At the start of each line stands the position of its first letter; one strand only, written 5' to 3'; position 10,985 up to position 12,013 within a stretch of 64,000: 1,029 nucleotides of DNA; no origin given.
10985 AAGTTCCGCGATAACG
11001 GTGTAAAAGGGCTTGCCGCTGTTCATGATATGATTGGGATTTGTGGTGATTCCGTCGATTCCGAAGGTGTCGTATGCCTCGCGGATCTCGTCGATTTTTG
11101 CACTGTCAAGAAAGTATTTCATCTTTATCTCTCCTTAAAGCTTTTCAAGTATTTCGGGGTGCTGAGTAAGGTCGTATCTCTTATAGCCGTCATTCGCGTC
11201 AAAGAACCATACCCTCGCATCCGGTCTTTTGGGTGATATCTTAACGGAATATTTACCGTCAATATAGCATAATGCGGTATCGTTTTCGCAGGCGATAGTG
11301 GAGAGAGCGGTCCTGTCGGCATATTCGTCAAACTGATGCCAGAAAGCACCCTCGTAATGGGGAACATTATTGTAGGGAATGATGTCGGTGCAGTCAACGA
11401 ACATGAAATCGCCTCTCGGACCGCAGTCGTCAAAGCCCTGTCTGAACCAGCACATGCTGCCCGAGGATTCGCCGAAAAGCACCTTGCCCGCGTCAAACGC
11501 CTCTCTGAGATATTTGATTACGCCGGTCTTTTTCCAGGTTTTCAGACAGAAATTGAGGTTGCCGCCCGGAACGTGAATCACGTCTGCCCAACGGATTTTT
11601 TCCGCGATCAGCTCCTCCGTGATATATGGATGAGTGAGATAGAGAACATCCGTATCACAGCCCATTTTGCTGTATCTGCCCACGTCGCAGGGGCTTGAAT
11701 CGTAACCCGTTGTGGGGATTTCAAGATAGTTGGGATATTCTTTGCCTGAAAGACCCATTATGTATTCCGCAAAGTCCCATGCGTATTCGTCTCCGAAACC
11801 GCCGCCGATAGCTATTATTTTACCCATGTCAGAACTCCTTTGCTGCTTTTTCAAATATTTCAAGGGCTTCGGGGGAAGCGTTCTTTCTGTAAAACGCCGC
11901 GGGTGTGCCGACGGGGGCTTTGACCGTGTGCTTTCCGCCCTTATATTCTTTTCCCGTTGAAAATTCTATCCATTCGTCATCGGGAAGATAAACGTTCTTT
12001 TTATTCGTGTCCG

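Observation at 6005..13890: Seven-gene promoter-to-terminator operon with sulfo-transaldolase (sulfo-TAL)-type sulfoglycolysis logic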

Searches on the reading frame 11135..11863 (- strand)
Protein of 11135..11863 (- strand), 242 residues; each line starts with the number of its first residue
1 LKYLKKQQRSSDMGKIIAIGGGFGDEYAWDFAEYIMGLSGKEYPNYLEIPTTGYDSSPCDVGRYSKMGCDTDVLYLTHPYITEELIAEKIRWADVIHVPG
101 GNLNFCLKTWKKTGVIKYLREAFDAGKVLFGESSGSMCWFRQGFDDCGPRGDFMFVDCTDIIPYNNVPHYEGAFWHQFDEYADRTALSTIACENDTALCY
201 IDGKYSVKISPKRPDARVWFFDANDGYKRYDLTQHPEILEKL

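Call 7: search_protein_families(library=pfam, proteins=[window:11135-11863:-])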
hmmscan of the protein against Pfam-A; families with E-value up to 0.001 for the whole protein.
window:11135-11863:- (242 aa): 1 family
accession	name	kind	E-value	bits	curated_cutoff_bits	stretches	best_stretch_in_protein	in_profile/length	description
PF03575.23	Peptidase_S51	-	5e-22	79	23.9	1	17-205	2-203/206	Peptidase family S51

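Call 8: search_protein_families(library=ncbifam, proteins=[window:11135-11863:-])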
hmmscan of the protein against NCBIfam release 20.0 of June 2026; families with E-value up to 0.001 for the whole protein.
window:11135-11863:- (242 aa): 1 family
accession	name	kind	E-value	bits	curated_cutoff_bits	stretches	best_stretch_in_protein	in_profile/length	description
NF003642.0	PRK05282.1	equivalog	0.00033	20.2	156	1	87-136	74-123/233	dipeptidase PepE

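Call 15: find_encoding_contigs(protein=window:11135-11827:-, flank=10000, max_places=10)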
Protein window:11135-11827:- (230 aa): no gene with exactly this product is on record in the collection.

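Call 17: find_homologous_proteins(query=window:11135-11827:-, max_evalue=0.00001)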
Query window:11135-11827:- (230 aa): 145 proteins with E <= 0.00001 among 260 candidates; the best 120 are listed.
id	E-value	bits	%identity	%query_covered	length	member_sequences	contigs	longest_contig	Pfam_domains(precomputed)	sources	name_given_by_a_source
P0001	3.3e-162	556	100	100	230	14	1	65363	PF03575.24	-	-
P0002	5.0e-130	450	81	96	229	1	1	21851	PF03575.24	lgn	-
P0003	2.2e-114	399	73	100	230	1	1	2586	PF03575.24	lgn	-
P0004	1.7e-113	396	72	96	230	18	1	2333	PF03575.24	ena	-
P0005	2.1e-112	393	72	100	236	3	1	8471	PF03575.24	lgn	-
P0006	1.9e-110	386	69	100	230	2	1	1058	PF03575.24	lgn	-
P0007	2.9e-108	379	69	100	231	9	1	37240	PF03575.24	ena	-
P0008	1.2e-107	377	67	100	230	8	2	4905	PF03575.24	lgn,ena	-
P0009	1.4e-107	377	68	100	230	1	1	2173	PF03575.24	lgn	-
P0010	4.1e-105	369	67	100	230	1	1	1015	PF03575.24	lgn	-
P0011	7.9e-105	368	67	100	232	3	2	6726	PF03575.24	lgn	-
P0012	4.2e-104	366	66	96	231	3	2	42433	PF03575.24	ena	-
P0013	4.5e-104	365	67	100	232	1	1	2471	PF03575.24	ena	-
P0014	6.5e-104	365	67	93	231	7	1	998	PF03575.24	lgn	-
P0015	6.6e-104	365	67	92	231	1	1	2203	PF03575.24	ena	-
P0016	1.5e-103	364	67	92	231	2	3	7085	PF03575.24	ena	-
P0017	1.9e-103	363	68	100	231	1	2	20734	PF03575.24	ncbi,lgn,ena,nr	ncbi:MAG: Type 1 glutamine amidotransferase-like domain-containing protein [Clostridia bacterium]|nr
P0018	2.8e-103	363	67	92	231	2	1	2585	PF03575.24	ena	-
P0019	3.7e-103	362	66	96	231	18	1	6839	PF03575.24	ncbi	-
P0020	3.8e-103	362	65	100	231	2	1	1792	PF03575.24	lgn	-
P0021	4.5e-103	362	66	92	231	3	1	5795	PF03575.24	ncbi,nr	ncbi:MAG: Type 1 glutamine amidotransferase-like domain-containing protein [Clostridia bacterium]|nr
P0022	6.9e-103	362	65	100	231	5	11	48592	PF03575.24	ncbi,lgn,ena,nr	ncbi:MAG: Type 1 glutamine amidotransferase-like domain-containing protein [Clostridia bacterium]|nr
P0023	1.4e-102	361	65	100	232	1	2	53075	PF03575.24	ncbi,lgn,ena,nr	ncbi:MAG: peptidase E [Clostridia bacterium]|nr:peptidase E [Clostridia bacterium]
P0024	1.8e-102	360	66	92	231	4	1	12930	PF03575.24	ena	-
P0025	1.9e-102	360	64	96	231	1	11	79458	PF03575.24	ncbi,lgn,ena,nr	ncbi:MAG: Type 1 glutamine amidotransferase-like domain-containing protein [Clostridia bacterium]|nr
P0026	2.5e-102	360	65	92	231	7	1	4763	PF03575.24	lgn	-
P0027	3.5e-102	359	65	96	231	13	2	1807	PF03575.24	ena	-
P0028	4.7e-102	359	66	92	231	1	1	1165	PF03575.24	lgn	-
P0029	2.6e-101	356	66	92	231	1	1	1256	PF03575.24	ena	-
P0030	3.4e-101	356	64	96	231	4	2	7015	PF03575.24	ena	-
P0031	4.7e-101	356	65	100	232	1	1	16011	PF03575.24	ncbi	-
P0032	5.8e-101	355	66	100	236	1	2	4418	PF03575.24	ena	-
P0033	8.2e-101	355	64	93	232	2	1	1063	PF03575.24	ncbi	-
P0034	5.1e-100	352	65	93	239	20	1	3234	PF03575.24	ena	-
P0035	1.4e-99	351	64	100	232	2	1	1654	PF03575.24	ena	-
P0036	1.8e-99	350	64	95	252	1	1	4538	PF03575.24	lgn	-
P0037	2.7e-99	350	65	100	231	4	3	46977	PF03575.24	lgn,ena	-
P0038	3.9e-99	349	62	100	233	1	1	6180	PF03575.24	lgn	-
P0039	1.1e-98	348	65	92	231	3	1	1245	PF03575.24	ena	-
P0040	1.8e-98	347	62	100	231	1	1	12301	PF03575.24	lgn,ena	-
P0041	4.5e-98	346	63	100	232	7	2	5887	PF03575.24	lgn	-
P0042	5.2e-98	346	64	100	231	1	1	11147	PF03575.24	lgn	-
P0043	7.1e-98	345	66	90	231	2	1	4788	PF03575.24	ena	-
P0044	1.1e-97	345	61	100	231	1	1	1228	PF03575.24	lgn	-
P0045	1.1e-97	344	64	100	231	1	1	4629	PF03575.24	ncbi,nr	ncbi:MAG: Type 1 glutamine amidotransferase-like domain-containing protein [Clostridia bacterium]|nr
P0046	1.4e-97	344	65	100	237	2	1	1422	PF03575.24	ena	-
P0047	1.6e-97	344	61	100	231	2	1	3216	PF03575.24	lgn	-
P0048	1.8e-97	344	62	100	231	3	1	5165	PF03575.24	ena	-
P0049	4.1e-97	343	63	93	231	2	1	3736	PF03575.24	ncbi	-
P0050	1.1e-96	341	62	92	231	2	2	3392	PF03575.24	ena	-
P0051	2.8e-96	340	61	100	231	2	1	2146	PF03575.24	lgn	-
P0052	4.8e-96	339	62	93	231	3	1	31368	PF03575.24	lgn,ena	-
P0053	5.3e-96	339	63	93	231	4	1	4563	PF03575.24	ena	-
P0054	5.5e-96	339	63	100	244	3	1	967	PF03575.24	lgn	-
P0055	8.6e-96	338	60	100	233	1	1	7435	PF03575.24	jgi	-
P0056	2.3e-95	337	62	93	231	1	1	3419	PF03575.24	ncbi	-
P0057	2.8e-94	333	62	100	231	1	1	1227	PF03575.24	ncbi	-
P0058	3.5e-94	333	59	100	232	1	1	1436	PF03575.24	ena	-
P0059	8.3e-94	332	62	100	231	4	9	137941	PF03575.24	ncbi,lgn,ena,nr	ncbi:MAG: Type 1 glutamine amidotransferase-like domain-containing protein [Clostridia bacterium]|nr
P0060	1.9e-93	331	60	100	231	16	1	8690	PF03575.24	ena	-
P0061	9.8e-93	328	63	100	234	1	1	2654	PF03575.24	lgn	-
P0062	1.5e-92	328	60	100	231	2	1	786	PF03575.24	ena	-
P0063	3.1e-91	323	61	92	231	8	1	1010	PF03575.24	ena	-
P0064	1.7e-90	321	60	100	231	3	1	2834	PF03575.24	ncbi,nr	ncbi:MAG: Type 1 glutamine amidotransferase-like domain-containing protein [Clostridia bacterium]|nr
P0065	5.2e-90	319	60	100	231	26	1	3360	PF03575.24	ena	-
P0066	1.1e-89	318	59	100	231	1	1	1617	PF03575.24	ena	-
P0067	2.9e-89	317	58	100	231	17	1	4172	PF03575.24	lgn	-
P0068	1.2e-88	315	58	92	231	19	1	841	PF03575.24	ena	-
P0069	8.5e-87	309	58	100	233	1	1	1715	PF03575.24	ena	-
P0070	8.9e-87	309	58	100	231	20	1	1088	PF03575.24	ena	-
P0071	1.3e-86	308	58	100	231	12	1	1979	PF03575.24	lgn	-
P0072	1.7e-86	308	59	100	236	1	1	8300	PF03575.24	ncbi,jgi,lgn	-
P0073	3.1e-86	307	57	100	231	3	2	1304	PF03575.24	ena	-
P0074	3.2e-86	307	62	93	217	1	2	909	PF03575.24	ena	-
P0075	5.5e-86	306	57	100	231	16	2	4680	PF03575.24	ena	-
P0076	1.5e-85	305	58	93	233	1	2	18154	PF03575.24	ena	-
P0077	1.9e-85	304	57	100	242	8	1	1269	PF03575.24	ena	-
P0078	8.4e-85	302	56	100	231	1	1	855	PF03575.24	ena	-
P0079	1.9e-84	301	70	77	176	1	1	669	PF03575.24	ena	-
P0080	1.9e-84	301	56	100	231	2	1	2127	PF03575.24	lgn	-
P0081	4.9e-84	300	56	100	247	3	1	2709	PF03575.24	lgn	-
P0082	8.0e-84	299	55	100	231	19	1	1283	PF03575.24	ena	-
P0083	1.0e-83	299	57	100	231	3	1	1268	PF03575.24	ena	-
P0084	1.5e-83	298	57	100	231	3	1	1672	PF03575.24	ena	-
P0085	1.9e-83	298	57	100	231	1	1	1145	PF03575.24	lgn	-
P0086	2.7e-83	297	56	100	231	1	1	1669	PF03575.24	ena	-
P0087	3.6e-83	297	55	100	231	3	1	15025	PF03575.24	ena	-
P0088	5.2e-83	296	56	100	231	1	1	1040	PF03575.24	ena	-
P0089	7.1e-83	296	58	100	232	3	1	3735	PF03575.24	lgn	-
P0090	7.9e-83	296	56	100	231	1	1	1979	PF03575.24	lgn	-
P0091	1.4e-82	295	56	100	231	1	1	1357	PF03575.24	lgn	-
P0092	1.9e-82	295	55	100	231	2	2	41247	PF03575.24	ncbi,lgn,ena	-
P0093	1.4e-81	292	53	100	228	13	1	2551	PF03575.24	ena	-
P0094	1.7e-81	292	67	77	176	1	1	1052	PF03575.24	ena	-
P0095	2.6e-81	291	57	100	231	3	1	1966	PF07685.21,PF03575.24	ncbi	-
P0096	1.7e-80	288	59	87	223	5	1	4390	PF03575.24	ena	-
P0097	2.3e-80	288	55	100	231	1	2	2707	PF03575.24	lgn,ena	-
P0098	3.6e-78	281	54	100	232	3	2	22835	PF03575.24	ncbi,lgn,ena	-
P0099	1.8e-77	278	53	100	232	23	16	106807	PF03575.24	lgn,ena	-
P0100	4.8e-77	277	53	100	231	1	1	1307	PF03575.24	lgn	-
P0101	1.4e-73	265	63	72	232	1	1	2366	PF03575.24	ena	-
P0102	2.4e-73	265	61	79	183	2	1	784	PF03575.24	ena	-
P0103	1.5e-72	262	49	93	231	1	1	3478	PF03575.24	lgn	-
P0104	4.0e-72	261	60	79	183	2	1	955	PF03575.24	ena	-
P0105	9.0e-65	237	47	100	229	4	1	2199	PF03575.24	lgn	-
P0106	2.5e-57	212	61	67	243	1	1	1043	PF03575.24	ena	-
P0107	3.8e-54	202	55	71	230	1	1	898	PF03575.24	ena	-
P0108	3.8e-54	202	43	100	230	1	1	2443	PF03575.24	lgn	-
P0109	7.0e-52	194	44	86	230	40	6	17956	PF03575.24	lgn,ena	-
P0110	3.8e-51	192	42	100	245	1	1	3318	PF03575.24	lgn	-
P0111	2.6e-46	176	42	93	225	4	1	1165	PF03575.24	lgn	-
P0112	3.6e-46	176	42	94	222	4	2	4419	PF03575.24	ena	-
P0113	2.0e-45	173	40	86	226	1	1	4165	PF03575.24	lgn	-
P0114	3.3e-45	173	38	91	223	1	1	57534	PF03575.24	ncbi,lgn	-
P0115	4.5e-45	172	41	86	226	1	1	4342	PF03575.24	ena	-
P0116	7.2e-45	171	40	86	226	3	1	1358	PF03575.24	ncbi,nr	ncbi:MAG: peptidase E [Acutalibacteraceae bacterium]|nr:peptidase E [Acutalibacteraceae bacterium]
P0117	1.4e-44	171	39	86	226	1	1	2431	PF03575.24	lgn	-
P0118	1.5e-44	170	40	96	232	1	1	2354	PF03575.24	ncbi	-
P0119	2.6e-44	170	39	88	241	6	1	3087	PF03575.24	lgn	-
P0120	4.4e-44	169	40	86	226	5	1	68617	PF03575.24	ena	-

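Call 18: find_encoding_contigs(protein=P0002, flank=10000, max_places=2)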
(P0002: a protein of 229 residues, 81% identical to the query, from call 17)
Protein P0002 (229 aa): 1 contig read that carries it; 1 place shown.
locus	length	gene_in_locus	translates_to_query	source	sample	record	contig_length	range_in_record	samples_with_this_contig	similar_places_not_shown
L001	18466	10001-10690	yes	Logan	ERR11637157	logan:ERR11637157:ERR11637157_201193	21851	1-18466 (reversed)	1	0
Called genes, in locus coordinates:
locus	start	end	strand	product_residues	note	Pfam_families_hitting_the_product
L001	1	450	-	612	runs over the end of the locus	PF05592:Bac_rhamnosid (weak), PF17389:Bac_rhamnosid6H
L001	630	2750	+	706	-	PF13306:LRR_5, PF13855:LRR_8 (faint), PF13306:LRR_5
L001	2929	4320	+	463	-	-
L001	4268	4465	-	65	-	-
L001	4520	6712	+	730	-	-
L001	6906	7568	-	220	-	PF10105:DUF2344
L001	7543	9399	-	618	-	PF19864:Radical_SAM_N2, PF04055:Radical_SAM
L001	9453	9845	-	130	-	PF00293:NUDIX, PF14815:NUDIX_4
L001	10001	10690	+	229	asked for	PF03575:Peptidase_S51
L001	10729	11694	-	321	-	PF14488:DUF4434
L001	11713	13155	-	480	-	PF13347:MFS_2, PF07690:MFS_1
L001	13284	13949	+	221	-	-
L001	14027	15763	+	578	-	PF02837:Glyco_hydro_2_N, PF22666:Glyco_hydro_2_N2, PF00703:Glyco_hydro_2, PF02836:Glyco_hydro_2_C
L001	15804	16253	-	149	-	-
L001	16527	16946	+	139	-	PF01381:HTH_3, PF13443:HTH_26 (faint)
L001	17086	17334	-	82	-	-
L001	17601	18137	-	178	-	-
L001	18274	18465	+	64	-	?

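Call 19: find_encoding_contigs(protein=P0059, flank=10000, max_places=2)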
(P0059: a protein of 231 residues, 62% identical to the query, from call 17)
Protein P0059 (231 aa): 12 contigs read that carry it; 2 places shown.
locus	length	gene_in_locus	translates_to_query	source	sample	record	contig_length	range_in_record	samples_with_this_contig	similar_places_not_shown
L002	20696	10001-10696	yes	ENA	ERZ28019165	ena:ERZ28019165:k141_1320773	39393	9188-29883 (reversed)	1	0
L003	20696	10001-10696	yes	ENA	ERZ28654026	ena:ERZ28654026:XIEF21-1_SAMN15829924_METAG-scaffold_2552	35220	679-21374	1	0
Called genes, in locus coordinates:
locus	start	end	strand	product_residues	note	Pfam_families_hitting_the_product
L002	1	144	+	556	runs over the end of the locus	PF00749:tRNA-synt_1c, PF03950:tRNA-synt_1c_C, PF20974:tRNA-synt_1c_C2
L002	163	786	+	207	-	-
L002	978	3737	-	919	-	PF09586:YfhO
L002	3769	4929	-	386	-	PF04055:Radical_SAM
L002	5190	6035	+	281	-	PF13472:Lipase_GDSL_2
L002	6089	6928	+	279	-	PF13472:Lipase_GDSL_2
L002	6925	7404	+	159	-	PF14270:DUF4358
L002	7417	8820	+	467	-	PF03062:MBOAT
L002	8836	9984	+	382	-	PF14286:DHHW (weak), PF16822:ALGX, PF14286:DHHW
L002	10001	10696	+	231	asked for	PF03575:Peptidase_S51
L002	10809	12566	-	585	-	-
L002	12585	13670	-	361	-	-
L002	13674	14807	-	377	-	-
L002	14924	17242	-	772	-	-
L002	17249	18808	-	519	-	PF19993:DO-GTPase2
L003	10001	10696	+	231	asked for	PF03575:Peptidase_S51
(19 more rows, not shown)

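Call 20: find_encoding_contigs(protein=P0099, flank=10000, max_places=2)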
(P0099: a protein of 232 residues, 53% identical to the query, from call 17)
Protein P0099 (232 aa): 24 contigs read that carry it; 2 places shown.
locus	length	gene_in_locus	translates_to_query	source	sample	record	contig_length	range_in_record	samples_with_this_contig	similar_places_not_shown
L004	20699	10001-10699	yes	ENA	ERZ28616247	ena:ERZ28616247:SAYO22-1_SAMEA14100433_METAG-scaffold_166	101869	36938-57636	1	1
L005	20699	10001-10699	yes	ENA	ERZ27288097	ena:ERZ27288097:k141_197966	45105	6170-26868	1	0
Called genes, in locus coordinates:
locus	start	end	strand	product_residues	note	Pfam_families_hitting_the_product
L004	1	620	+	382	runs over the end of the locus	PF00768:Peptidase_S11, PF13354:Beta-lactamase2, PF07943:PBP5_C (weak)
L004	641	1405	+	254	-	PF01479:S4, PF00849:PseudoU_synth_2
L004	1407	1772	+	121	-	-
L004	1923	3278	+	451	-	PF01039:Carboxyl_trans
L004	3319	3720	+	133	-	-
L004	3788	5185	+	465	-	PF00682:HMGL-like, PF02436:PYC_OADA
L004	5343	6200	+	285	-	PF19700:DUF6198, PF02588:YitT_membrane, PF10035:DUF2179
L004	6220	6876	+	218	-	PF24741:AlkZ-rel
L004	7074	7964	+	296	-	PF00149:Metallophos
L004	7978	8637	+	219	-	-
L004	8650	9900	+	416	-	-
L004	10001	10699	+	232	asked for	PF03575:Peptidase_S51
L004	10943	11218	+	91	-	-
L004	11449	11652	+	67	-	-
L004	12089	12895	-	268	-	PF04018:VCA0040-like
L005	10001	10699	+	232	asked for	PF03575:Peptidase_S51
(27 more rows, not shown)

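Call 31: search_solved_structures(query=window:11135-11827:-, max_evalue=0.01, show_alignments=3)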
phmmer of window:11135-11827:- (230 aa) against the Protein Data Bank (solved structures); distinct sequences matched with E-value up to 0.01: 1.
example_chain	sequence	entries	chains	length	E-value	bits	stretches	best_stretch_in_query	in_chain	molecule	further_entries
3l4e_A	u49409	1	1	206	1.9e-08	37.3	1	74-166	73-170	Uncharacterized peptidase Lmo0363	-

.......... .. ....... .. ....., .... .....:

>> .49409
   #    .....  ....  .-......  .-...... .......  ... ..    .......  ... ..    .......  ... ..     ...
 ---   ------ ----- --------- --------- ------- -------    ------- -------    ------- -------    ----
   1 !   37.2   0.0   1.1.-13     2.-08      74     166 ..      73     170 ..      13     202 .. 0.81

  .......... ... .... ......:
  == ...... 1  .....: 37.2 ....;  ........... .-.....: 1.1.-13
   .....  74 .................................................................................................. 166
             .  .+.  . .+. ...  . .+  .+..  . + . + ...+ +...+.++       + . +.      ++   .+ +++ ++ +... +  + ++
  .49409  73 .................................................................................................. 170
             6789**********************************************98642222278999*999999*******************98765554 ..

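Call 84: find_encoding_contigs(protein=P0023, flank=10000, max_places=1)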
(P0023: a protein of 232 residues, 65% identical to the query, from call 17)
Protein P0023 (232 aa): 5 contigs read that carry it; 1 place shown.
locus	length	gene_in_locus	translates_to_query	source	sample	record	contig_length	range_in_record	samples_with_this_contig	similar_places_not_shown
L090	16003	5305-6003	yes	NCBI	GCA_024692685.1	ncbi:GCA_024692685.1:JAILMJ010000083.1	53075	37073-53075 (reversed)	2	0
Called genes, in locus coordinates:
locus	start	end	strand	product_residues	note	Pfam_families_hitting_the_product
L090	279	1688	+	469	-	PF01266:DAO (faint), PF01494:FAD_binding_3 (weak), PF07992:Pyr_redox_2 (faint), PF12831:FAD_oxidored (faint)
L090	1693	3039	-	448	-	-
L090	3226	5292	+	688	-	PF13802:Gal_mutarotas_2 (weak), PF01055:Glyco_hydro_31_2nd, PF21365:Glyco_hydro_31_3rd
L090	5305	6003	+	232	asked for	PF03575:Peptidase_S51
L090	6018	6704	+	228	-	PF00923:TAL_FSA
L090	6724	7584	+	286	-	PF03446:NAD_binding_2, PF03807:F420_oxidored, PF14833:NAD_binding_11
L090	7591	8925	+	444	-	PF02952:Fucose_iso_C (faint)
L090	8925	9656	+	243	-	PF01925:TauE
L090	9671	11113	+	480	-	PF07690:MFS_1, PF12832:MFS_1_like, PF13347:MFS_2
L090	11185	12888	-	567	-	PF00149:Metallophos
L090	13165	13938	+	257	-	PF00106:adh_short, PF01370:Epimerase, PF08659:KR, PF13561:adh_short_C2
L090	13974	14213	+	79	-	-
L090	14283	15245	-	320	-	PF00722:Glyco_hydro_16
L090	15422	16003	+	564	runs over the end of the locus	-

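Call 85: find_encoding_contigs(protein=P0025, flank=10000, max_places=1)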
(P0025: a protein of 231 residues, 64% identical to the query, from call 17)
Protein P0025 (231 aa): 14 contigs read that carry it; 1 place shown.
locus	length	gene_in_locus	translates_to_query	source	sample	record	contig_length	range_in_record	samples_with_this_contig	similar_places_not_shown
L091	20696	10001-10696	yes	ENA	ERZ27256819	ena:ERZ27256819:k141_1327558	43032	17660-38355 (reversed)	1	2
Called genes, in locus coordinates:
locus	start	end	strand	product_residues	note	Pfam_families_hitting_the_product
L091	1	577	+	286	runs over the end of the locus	PF01261:AP_endonuc_2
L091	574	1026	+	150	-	PF00383:dCMP_cyt_deam_1, PF14437:MafB19-deam, PF14439:Bd3614-deam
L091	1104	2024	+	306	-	-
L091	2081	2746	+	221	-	-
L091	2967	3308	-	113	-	PF02452:PemK_toxin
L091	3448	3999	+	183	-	PF21349:RUBY_RBDX, PF02915:Rubrerythrin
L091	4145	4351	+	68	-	PF13783:DUF4177 (weak)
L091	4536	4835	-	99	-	PF10387:DUF2442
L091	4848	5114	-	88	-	PF13711:DUF4160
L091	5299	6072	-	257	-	-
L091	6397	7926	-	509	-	PF07690:MFS_1, PF13347:MFS_2, PF07690:MFS_1 (weak)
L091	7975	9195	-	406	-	PF14751:DUF4474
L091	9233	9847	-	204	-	PF00702:Hydrolase (weak)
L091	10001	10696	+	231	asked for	PF03575:Peptidase_S51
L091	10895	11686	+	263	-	PF01145:Band_7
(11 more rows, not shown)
